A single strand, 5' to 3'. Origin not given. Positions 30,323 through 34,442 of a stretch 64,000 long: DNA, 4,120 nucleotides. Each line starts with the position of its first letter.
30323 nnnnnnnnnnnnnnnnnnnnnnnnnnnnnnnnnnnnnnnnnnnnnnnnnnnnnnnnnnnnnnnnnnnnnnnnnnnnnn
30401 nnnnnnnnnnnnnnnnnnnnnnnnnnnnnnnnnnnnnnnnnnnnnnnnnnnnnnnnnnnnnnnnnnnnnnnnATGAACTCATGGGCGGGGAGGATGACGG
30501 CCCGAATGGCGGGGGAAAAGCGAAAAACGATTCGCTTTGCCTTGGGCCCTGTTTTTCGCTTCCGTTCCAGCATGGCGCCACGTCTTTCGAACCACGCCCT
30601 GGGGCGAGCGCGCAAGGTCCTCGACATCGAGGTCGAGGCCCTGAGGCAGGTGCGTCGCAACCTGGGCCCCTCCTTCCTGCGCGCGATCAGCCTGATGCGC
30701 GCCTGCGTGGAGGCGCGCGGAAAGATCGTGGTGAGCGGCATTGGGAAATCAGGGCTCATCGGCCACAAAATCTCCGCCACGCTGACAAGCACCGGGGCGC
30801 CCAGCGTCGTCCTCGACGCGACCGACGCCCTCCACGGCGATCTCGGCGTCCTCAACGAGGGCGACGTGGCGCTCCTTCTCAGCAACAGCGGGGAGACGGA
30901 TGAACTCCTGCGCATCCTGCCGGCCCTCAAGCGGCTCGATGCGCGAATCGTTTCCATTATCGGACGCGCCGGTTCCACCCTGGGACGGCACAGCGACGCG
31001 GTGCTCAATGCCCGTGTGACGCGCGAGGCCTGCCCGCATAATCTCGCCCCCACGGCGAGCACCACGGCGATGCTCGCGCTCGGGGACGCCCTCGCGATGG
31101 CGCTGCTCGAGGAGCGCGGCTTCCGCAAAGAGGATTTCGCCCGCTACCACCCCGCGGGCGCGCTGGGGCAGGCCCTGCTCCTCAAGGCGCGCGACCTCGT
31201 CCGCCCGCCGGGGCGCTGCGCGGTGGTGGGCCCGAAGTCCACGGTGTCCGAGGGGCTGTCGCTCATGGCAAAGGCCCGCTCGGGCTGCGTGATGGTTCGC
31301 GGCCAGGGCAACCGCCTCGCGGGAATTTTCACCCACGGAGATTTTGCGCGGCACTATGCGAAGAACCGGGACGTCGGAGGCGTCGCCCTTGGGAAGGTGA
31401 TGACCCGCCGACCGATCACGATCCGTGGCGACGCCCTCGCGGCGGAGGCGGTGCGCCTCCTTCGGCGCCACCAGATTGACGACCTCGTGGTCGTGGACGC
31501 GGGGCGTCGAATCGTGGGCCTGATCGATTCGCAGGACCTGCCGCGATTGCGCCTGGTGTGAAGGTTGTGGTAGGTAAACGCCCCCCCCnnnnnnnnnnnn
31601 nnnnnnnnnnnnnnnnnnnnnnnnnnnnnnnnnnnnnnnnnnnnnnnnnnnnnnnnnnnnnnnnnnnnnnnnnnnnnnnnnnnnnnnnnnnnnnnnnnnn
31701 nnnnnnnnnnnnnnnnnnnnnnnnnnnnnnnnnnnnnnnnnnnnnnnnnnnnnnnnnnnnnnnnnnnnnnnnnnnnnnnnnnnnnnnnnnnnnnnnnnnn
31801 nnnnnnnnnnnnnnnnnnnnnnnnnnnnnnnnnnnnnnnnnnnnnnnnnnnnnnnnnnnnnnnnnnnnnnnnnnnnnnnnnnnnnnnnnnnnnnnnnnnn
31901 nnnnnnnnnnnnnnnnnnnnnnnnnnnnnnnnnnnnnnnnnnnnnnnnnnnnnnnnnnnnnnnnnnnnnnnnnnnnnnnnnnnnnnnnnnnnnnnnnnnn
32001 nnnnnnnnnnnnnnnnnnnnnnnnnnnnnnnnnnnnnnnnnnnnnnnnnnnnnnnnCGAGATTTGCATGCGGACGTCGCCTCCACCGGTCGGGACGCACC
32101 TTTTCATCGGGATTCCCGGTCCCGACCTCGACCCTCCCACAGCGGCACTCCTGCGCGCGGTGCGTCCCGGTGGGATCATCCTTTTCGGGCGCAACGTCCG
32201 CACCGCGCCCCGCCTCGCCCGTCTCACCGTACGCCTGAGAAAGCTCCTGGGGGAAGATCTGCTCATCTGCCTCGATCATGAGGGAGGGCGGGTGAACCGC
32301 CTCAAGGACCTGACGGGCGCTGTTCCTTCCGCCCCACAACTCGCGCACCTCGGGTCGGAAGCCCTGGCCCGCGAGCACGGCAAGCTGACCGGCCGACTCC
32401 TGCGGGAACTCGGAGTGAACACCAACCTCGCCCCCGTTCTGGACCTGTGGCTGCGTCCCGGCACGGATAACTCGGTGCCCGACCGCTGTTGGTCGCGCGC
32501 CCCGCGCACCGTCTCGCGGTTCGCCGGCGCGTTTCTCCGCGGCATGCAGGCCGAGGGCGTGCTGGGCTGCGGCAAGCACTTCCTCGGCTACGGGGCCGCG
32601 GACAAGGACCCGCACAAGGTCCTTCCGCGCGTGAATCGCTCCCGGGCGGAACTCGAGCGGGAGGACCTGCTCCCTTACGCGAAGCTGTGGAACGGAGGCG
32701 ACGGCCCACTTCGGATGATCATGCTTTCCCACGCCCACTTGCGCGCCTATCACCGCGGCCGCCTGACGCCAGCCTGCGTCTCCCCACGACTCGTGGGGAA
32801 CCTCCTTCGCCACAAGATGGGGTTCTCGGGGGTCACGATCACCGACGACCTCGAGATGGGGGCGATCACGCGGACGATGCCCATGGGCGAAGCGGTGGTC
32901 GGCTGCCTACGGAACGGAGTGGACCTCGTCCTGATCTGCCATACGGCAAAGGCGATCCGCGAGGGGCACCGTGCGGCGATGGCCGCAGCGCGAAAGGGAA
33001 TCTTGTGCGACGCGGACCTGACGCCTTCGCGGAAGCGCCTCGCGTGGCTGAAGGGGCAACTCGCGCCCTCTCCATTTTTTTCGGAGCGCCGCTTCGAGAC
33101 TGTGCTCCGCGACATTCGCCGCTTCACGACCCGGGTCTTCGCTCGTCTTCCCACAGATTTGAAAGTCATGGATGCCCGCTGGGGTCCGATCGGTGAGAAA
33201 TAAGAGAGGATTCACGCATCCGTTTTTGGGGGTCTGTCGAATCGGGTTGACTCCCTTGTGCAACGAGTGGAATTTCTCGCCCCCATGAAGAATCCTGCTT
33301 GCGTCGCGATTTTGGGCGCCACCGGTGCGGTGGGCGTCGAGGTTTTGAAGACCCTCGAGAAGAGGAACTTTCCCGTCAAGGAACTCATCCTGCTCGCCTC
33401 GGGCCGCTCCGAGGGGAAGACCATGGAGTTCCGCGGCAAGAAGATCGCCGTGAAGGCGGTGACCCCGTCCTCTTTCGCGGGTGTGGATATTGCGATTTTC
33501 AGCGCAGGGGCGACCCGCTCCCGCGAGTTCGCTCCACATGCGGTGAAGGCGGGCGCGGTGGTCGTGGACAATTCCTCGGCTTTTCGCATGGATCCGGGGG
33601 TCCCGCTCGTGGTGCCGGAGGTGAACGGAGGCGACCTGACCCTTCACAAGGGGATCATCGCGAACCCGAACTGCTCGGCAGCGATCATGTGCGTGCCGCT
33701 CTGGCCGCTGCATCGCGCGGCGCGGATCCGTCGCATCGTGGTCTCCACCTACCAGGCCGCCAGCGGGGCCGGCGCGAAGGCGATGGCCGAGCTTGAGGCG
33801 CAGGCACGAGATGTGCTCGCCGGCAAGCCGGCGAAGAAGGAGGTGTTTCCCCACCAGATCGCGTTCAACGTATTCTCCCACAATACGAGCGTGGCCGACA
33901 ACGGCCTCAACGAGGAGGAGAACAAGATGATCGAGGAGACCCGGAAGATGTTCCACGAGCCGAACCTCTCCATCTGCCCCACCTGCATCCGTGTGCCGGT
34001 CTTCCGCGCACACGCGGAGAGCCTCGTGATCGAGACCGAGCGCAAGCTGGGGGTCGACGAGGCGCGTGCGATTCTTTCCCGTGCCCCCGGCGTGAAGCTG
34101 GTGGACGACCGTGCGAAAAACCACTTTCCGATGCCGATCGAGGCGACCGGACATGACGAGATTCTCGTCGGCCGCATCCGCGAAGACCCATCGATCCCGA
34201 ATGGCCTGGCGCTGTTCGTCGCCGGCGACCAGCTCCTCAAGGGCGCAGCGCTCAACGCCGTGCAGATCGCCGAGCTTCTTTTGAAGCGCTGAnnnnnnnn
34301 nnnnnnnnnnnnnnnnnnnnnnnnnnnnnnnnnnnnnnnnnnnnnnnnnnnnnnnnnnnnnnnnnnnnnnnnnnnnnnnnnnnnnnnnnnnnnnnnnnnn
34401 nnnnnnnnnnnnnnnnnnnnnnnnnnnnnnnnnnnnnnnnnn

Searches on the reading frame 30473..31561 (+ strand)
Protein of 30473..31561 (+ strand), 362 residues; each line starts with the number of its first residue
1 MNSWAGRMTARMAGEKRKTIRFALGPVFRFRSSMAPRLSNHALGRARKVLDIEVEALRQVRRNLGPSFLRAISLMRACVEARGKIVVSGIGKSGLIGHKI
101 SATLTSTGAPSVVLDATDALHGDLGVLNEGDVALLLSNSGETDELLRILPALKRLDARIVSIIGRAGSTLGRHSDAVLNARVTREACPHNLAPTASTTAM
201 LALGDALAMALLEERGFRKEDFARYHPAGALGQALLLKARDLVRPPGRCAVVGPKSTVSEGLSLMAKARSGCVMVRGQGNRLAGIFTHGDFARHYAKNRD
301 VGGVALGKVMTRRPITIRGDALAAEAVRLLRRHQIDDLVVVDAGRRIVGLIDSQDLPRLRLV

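Call 23: search_protein_families(library=pfam, proteins=[window:30473-31561:+], max_evalue=0.001)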
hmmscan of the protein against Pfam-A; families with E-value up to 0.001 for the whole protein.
window:30473-31561:+ (362 aa): 3 families
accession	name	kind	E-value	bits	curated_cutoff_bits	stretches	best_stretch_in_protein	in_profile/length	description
PF01380.27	SIS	-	2.5e-24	86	25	1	83-210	6-131/131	SIS domain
PF00571.33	CBS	-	7.5e-15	55.4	24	1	307-356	2-51/57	CBS domain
PF13580.11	SIS_2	-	0.00055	20.4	27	0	56-104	9-57/138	SIS domain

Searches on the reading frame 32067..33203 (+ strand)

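Call 23: search_protein_families(library=pfam, proteins=[window:32067-33203:+], max_evalue=0.001)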
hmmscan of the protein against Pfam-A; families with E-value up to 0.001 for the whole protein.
window:32067-33203:+ (378 aa): 1 family
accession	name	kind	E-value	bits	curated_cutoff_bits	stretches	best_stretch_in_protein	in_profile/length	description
PF00933.27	Glyco_hydro_3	-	2.3e-53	182.2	27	1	27-325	22-313/316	Glycosyl hydrolase family 3 N terminal domain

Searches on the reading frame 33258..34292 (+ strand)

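Call 23: search_protein_families(library=pfam, proteins=[window:33258-34292:+], max_evalue=0.001)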
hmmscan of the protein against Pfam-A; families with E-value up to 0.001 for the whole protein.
window:33258-34292:+ (344 aa): 2 families
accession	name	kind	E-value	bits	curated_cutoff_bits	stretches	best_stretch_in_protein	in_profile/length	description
PF02774.23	Semialdhyde_dhC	-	6.6e-49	167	26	1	148-328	1-184/184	Semialdehyde dehydrogenase, dimerisation domain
PF01118.30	Semialdhyde_dh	-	4.2e-34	118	26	1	16-127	2-118/121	Semialdehyde dehydrogenase, NAD binding domain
